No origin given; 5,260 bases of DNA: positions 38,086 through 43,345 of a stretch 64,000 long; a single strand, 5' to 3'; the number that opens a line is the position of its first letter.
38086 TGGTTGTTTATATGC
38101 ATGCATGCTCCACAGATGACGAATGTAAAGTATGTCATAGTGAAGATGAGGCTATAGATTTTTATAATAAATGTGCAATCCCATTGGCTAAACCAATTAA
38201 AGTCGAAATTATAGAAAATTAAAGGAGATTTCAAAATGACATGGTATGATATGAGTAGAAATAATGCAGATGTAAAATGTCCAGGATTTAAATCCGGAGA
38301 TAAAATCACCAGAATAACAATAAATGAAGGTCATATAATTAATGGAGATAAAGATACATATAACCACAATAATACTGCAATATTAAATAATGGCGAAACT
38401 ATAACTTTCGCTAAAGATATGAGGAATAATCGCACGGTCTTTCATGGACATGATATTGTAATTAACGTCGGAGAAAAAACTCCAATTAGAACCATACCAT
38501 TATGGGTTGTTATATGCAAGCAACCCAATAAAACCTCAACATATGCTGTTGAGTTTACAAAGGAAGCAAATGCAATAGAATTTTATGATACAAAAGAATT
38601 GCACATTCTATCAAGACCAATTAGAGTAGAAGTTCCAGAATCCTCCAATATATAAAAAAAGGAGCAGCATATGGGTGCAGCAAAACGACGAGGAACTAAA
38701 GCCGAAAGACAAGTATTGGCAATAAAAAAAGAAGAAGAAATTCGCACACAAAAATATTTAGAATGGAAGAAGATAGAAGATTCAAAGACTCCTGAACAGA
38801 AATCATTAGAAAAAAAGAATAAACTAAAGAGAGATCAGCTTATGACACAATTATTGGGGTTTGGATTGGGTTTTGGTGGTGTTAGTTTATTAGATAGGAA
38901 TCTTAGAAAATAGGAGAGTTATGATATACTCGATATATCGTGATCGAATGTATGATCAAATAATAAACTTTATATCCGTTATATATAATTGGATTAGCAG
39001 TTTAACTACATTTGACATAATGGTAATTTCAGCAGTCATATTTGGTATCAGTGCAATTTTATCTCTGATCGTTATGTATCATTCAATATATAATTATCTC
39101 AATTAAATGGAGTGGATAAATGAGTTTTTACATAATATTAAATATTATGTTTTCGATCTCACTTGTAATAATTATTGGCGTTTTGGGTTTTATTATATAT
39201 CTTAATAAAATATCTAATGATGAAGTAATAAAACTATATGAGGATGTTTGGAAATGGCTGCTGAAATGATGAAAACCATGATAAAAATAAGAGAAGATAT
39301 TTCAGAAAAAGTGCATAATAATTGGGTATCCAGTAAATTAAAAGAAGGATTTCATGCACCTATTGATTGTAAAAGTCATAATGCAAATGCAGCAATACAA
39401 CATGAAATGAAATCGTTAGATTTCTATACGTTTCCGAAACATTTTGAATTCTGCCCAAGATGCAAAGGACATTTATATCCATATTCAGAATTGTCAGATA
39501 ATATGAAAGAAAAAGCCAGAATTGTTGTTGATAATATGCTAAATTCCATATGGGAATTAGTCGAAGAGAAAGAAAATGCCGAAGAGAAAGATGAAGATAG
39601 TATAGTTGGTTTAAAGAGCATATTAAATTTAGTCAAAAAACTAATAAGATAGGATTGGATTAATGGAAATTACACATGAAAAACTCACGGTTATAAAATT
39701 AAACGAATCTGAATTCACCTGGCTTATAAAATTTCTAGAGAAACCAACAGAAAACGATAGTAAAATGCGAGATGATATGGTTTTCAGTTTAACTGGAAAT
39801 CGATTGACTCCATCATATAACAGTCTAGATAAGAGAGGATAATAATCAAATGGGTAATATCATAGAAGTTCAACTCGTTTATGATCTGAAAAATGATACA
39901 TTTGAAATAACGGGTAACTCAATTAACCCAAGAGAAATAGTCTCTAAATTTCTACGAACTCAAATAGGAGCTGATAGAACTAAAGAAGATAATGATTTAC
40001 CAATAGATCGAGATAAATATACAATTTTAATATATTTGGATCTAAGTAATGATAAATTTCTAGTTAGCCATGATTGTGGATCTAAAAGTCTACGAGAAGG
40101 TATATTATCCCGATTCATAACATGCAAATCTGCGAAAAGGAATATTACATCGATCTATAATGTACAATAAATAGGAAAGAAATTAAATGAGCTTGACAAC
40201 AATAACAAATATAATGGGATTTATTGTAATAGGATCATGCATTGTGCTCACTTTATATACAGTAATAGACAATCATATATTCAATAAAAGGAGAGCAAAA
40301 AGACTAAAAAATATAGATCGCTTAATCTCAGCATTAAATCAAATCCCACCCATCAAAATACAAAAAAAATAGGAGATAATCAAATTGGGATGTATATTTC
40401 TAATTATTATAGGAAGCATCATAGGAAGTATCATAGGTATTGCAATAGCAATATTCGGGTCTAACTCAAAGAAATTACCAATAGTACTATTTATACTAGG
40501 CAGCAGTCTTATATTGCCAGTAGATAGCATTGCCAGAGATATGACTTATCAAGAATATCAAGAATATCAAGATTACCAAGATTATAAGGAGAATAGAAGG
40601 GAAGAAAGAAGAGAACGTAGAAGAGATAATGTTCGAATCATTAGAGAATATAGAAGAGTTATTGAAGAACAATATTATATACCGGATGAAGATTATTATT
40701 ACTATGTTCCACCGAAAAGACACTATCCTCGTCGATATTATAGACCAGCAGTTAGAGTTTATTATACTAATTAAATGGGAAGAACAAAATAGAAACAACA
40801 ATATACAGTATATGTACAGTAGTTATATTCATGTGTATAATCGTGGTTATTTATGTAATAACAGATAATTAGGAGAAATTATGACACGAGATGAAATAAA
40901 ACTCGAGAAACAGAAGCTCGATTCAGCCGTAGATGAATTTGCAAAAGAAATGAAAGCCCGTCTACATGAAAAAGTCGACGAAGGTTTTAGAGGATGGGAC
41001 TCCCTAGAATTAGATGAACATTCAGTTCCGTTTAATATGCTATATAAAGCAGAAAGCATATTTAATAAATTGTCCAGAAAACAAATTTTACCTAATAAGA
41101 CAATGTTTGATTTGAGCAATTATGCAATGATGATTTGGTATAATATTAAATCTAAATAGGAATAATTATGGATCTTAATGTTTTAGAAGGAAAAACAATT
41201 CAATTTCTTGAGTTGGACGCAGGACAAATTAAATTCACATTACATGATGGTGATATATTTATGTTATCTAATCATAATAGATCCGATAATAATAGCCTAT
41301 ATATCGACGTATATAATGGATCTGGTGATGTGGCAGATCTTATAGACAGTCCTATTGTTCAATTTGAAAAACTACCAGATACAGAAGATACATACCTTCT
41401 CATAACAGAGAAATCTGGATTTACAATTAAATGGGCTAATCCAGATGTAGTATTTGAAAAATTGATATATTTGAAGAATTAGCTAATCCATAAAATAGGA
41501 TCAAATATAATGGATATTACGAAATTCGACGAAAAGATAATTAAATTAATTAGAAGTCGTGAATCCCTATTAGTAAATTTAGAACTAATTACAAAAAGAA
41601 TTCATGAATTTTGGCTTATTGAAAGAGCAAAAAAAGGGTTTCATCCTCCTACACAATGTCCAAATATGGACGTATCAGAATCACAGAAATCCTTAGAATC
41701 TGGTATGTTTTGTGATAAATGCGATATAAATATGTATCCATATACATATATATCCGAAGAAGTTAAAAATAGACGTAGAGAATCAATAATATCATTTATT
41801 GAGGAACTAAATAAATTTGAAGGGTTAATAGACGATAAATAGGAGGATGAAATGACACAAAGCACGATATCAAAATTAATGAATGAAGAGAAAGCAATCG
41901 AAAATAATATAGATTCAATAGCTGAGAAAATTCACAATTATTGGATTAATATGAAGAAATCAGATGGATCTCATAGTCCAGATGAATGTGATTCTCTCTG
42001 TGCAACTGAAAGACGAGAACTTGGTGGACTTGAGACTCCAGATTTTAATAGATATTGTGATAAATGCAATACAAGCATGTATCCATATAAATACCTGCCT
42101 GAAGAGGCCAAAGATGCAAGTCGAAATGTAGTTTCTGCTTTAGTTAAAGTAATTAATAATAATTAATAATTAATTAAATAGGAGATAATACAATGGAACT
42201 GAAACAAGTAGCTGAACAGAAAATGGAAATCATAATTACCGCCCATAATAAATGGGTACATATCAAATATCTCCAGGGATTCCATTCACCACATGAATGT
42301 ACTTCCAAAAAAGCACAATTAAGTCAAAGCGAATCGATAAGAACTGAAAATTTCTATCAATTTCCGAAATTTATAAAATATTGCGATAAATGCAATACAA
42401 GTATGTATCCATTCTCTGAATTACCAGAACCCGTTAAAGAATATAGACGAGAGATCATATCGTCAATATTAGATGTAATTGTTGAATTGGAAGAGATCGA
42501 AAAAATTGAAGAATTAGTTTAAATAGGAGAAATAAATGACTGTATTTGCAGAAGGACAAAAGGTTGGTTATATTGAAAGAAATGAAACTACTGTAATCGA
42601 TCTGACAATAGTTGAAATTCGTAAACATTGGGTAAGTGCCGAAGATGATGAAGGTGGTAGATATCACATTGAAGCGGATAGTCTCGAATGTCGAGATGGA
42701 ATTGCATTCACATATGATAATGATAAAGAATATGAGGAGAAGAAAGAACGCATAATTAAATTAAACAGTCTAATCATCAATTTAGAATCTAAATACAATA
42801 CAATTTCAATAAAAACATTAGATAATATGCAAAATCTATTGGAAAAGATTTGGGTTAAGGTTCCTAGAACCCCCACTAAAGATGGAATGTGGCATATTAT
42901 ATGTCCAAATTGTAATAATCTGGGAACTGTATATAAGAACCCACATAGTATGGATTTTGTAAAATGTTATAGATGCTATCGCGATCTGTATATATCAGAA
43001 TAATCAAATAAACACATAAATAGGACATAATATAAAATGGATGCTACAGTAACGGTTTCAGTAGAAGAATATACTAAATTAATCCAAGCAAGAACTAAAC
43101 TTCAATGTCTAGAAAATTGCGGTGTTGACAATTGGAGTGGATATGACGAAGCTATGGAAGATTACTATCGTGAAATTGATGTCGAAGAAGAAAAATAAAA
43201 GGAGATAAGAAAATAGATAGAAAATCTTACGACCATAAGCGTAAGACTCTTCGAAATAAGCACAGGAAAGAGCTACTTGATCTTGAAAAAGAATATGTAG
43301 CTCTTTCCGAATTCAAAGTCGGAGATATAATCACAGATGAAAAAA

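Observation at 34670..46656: Eight-member paralog family of Cys-rich proteins with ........(E/D)xML(E/Q)W and (F/Y)HGHDL(E/K)V motifs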

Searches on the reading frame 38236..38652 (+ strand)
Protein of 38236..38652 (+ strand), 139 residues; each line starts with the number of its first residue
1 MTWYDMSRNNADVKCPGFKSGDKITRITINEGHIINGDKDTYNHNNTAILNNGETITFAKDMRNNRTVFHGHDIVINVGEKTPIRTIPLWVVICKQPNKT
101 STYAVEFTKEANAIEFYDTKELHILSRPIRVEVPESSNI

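Call 6: search_protein_families(library=pfam, proteins=[window:38236-38652:+], max_evalue=1)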
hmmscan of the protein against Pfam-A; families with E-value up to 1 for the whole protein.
window:38236-38652:+ (139 aa): 0 families

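Call 7: search_protein_families(library=phrogs, proteins=[window:38236-38652:+], max_evalue=1)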
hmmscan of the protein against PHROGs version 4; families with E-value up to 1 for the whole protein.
window:38236-38652:+ (139 aa): 1 family
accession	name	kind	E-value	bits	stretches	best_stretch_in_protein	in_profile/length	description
phrog_29380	-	unknown function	0.0043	17.9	1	36-105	21-92/197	-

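Call 29: search_protein_families(library=pfam, alignment_id=A3, max_evalue=0.01)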
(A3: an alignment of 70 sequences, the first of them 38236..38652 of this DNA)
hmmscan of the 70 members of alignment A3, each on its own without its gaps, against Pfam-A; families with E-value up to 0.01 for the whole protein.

A. member 1, window:38236-38652:+ (139 aa): 0 families

B. families by the number of members that match (of 70 scanned): 4 families
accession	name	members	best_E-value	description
PF21196.3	PcrA_UvrD_tudor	1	0.0018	PcrA/UvrD tudor domain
PF11186.13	DUF2972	1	0.0019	Protein of unknown function (DUF2972)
PF01175.24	Urocanase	1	0.0073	Urocanase Rossmann-like domain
PF08477.19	Roc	1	0.0077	Ras of Complex, Roc, domain of DAPkinase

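Call 30: search_protein_families(library=phrogs, alignment_id=A3, max_evalue=0.001)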
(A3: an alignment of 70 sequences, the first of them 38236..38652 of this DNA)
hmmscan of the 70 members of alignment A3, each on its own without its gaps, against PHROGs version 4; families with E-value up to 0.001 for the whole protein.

A. member 1, window:38236-38652:+ (139 aa): 0 families

B. families by the number of members that match (of 70 scanned): 1 family
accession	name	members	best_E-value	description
phrog_22675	-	1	0.00069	-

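Call 31: search_solved_structures(query=A3, max_evalue=1, show_alignments=2)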
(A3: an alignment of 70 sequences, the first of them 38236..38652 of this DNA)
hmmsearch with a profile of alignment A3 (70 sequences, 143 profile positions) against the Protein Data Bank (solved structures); distinct sequences matched with E-value up to 1: 27.
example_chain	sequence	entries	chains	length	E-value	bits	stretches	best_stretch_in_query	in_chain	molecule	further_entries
2lqk_A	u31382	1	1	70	0.063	16.5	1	5-31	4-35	Transcriptional regulator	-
6kif_E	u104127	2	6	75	0.11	15.7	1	11-48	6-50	Photosystem I reaction center subunit IV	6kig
9l0a_E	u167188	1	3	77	0.13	15.5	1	21-48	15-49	Photosystem I reaction center subunit IV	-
9s1l_E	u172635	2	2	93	0.17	15.1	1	18-50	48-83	Photosystem I reaction center subunit IV A (PsaE1) | Photosystem I reaction center subunit IV B (PsaE2)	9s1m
7bgi_E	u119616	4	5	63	0.18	15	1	19-45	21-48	Photosystem I reaction center subunit IV, chloroplastic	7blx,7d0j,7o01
6ly5_e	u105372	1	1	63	0.19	14.9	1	18-43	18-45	PsaE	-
9se6_E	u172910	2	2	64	0.19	14.9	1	19-45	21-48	Photosystem I reaction center subunit IV, chloroplastic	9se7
4xk8_E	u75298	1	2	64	0.2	14.9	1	18-43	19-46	Putative uncharacterized protein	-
3lw5_E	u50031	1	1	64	0.2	14.9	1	18-43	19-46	Putative uncharacterized protein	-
4rku_E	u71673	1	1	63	0.21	14.8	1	18-43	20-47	Photosystem I reaction center subunit IV B, chloroplastic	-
5l8r_E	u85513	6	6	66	0.22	14.7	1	18-44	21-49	Putative uncharacterized protein | PsaE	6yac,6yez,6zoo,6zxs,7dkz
4y28_E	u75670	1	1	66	0.23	14.7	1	18-44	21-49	Photosystem I reaction center subunit IV A, chloroplastic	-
6jo5_E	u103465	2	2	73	0.23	14.7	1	19-45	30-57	Photosystem I reaction center subunit IV, chloroplastic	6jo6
8jze_e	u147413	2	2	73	0.3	14.3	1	20-52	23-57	Photosystem I PsaE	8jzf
4l5g_A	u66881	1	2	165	0.33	14.2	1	6-30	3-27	CarD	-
4xlr_M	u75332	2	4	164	0.41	13.9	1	6-30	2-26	CarD-like transcriptional regulator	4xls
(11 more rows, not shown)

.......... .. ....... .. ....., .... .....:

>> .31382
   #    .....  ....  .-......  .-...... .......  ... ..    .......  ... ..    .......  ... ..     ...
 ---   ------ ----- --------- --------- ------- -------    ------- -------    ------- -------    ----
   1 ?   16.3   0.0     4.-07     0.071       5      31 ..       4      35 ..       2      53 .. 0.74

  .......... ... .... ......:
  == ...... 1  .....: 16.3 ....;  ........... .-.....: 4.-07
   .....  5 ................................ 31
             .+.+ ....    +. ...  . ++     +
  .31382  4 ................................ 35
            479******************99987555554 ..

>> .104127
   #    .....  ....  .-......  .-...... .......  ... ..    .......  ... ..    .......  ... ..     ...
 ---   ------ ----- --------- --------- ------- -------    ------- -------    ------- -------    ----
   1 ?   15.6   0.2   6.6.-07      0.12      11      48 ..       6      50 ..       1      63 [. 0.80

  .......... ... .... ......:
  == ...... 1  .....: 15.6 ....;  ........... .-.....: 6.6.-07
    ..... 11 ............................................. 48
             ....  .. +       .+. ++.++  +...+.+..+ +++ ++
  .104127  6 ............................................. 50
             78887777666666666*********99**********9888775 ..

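Call 52: search_dna_similar(query=window:38236-38652:+, collection=phages, mode=protein, max_evalue=0.1)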
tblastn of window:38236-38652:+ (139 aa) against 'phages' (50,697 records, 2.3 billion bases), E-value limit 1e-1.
No match.

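Call 55: search_protein_families(library=ncbifam, proteins=[window:38236-38652:+], max_evalue=0.1)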
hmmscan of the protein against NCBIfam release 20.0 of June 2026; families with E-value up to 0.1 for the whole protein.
window:38236-38652:+ (139 aa): 0 families

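Call 74: find_homologous_proteins(query=A3, max_evalue=0.001)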
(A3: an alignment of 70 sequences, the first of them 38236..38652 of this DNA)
Query A3 (70 sequences) (139 aa, profile of the alignment): 6 proteins with E <= 0.001 among 600 candidates.
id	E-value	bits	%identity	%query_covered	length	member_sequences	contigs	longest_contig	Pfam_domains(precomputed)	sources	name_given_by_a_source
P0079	6.2e-27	112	39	20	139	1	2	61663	-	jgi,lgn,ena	jgi:hypothetical protein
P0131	2.6e-26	110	39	13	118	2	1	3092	-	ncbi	-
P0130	2.4e-25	107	25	47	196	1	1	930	-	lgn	-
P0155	3.4e-25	107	23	47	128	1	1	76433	-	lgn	-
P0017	1.6e-24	104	32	51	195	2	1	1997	-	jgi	-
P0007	8.5e-22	96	100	100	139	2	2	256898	-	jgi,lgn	-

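Call 76: find_encoding_contigs(protein=P0155, flank=10000, max_places=2)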
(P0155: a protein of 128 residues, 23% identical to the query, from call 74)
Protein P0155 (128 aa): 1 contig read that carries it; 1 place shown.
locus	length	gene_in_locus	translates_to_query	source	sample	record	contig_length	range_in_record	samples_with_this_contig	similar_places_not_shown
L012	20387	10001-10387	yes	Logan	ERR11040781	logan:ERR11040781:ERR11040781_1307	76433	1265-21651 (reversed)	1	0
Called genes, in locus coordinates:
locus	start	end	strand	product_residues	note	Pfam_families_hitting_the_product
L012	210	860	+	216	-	-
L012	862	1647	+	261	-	-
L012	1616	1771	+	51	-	-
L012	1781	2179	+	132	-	-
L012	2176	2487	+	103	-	-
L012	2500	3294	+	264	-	PF00805:Pentapeptide (faint)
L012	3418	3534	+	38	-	-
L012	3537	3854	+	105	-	-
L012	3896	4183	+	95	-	-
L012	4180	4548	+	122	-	PF26948:DUF8296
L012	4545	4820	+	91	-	PF19419:DUF5983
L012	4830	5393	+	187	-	-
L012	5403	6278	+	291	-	PF23790:Kyano_Gp96 (weak)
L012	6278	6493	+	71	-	-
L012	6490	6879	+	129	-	PF10765:Phage_P22_NinX (weak)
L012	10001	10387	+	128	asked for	-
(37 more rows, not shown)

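Call 79: search_protein_families(library=padloc, proteins=[window:38236-38652:+], max_evalue=0.1)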
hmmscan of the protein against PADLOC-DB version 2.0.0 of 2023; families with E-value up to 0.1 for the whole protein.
window:38236-38652:+ (139 aa): 0 families

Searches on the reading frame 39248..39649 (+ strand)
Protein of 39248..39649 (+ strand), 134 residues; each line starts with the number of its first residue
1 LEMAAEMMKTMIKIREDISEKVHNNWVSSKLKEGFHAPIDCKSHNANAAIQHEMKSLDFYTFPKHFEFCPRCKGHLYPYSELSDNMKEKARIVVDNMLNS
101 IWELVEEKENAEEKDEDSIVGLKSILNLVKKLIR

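Call 66: search_protein_families(library=pfam, proteins=[window:39248-39649:+], max_evalue=0.01)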
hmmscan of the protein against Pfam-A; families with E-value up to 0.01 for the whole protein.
window:39248-39649:+ (134 aa): 1 family
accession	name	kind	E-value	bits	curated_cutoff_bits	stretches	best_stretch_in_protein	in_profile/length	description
PF02026.21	RyR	-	2.6e-05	24.8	27.4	0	7-36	13-42/91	RyR domain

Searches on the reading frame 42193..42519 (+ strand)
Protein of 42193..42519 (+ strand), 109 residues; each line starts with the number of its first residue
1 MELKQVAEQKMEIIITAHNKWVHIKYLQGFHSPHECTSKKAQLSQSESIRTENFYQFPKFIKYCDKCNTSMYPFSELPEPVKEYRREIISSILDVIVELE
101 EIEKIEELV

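Call 66: search_protein_families(library=pfam, proteins=[window:42193-42519:+], max_evalue=0.01)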
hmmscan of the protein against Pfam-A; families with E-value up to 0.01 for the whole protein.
window:42193-42519:+ (109 aa): 1 family
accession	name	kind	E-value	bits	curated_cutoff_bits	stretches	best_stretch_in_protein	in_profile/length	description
PF17026.10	zf-RRPl_C4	-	0.0034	18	28.9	1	34-72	53-91/108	Putative ribonucleoprotein zinc-finger pf C4 type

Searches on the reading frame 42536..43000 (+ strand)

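Call 25: search_protein_families(library=phrogs, proteins=[window:42536-43000:+], max_evalue=0.01)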
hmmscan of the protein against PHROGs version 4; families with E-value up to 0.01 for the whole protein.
window:42536-43000:+ (155 aa): 1 family
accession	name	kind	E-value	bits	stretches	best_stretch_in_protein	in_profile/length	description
phrog_19181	-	unknown function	0.0019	19.1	1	120-153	158-190/221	-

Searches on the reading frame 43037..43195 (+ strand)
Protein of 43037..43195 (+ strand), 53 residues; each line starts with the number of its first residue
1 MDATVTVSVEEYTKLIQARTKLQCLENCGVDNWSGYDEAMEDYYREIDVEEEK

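Call 66: search_protein_families(library=pfam, proteins=[window:43037-43195:+], max_evalue=0.01)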
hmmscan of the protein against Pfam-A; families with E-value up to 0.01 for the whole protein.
window:43037-43195:+ (53 aa): 1 family
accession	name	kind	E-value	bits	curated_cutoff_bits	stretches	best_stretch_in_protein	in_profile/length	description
PF25708.1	Phage_T7_Gp5_9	-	9.3e-19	67.5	24.5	1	4-46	3-44/46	Phage T7 gp5.9 RecBCD inhibitor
